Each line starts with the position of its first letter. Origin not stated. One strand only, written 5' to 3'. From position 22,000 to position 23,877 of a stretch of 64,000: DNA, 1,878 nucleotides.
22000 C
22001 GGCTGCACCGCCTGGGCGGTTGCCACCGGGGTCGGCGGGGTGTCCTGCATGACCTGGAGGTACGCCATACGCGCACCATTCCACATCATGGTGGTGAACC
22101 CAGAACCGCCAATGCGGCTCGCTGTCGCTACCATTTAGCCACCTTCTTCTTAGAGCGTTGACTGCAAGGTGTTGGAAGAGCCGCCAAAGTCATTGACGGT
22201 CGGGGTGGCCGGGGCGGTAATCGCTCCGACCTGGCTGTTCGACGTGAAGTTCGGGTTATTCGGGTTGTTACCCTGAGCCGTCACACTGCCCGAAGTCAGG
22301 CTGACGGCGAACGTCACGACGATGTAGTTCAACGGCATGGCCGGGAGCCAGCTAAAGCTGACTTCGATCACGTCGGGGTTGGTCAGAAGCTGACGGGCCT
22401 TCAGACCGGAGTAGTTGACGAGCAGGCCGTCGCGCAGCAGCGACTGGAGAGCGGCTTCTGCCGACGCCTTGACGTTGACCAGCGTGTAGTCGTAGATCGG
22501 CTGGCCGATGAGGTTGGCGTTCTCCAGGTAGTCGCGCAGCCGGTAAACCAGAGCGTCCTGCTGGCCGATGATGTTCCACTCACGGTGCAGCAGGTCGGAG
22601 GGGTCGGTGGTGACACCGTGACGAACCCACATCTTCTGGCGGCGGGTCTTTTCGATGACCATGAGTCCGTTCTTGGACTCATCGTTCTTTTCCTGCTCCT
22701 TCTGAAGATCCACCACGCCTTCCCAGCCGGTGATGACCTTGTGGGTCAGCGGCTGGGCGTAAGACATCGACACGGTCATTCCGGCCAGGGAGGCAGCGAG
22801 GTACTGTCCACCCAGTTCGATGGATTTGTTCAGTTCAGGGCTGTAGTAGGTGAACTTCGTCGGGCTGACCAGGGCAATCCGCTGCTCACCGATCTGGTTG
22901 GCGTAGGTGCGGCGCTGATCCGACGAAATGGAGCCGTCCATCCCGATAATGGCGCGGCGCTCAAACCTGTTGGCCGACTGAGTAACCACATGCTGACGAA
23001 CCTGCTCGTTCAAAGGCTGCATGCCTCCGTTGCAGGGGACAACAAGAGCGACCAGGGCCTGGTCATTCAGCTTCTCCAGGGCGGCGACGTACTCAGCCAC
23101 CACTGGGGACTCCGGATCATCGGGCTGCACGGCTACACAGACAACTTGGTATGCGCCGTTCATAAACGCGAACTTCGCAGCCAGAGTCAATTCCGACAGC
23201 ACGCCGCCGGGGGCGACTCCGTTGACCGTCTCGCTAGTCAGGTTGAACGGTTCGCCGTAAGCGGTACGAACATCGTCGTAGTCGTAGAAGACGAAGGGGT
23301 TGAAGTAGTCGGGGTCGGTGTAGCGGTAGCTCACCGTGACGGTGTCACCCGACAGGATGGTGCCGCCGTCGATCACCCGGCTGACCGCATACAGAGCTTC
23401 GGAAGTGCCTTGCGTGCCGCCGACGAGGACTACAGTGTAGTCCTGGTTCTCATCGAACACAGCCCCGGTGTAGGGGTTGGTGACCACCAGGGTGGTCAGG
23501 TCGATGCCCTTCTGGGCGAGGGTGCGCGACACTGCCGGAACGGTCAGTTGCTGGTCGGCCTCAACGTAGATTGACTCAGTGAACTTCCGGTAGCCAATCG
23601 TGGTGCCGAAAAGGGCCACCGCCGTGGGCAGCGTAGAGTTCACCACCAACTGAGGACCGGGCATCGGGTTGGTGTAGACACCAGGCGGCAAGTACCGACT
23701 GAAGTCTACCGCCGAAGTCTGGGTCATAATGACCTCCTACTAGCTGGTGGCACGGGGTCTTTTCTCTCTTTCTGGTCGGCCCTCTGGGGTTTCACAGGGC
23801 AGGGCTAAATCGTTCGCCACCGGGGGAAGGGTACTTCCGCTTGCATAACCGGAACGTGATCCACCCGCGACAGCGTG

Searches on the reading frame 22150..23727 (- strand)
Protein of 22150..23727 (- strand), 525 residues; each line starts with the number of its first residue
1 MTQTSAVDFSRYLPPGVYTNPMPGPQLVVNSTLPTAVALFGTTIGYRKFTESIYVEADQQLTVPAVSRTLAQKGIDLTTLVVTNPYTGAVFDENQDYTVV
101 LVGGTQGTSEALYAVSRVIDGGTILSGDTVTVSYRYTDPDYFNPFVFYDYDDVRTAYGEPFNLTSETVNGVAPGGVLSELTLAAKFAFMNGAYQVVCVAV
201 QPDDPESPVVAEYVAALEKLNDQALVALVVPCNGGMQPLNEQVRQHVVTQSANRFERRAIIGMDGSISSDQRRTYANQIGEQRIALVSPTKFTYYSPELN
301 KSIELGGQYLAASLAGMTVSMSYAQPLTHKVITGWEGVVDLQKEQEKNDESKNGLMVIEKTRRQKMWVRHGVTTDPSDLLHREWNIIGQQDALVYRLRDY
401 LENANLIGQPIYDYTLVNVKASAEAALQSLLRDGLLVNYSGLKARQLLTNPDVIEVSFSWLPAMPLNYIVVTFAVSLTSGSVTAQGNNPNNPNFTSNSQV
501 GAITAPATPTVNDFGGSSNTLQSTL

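Call 82: search_protein_families(library=pfam, proteins=[window:22150-23727:-], max_evalue=0.001)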
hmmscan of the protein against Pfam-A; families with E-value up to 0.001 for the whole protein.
window:22150-23727:- (525 aa): 1 family
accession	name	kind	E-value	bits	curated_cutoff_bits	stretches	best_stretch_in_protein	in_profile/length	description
PF04984.19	Phage_sheath_1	-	9e-07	29.3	31.4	1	211-374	6-168/168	Phage tail sheath protein subtilisin-like domain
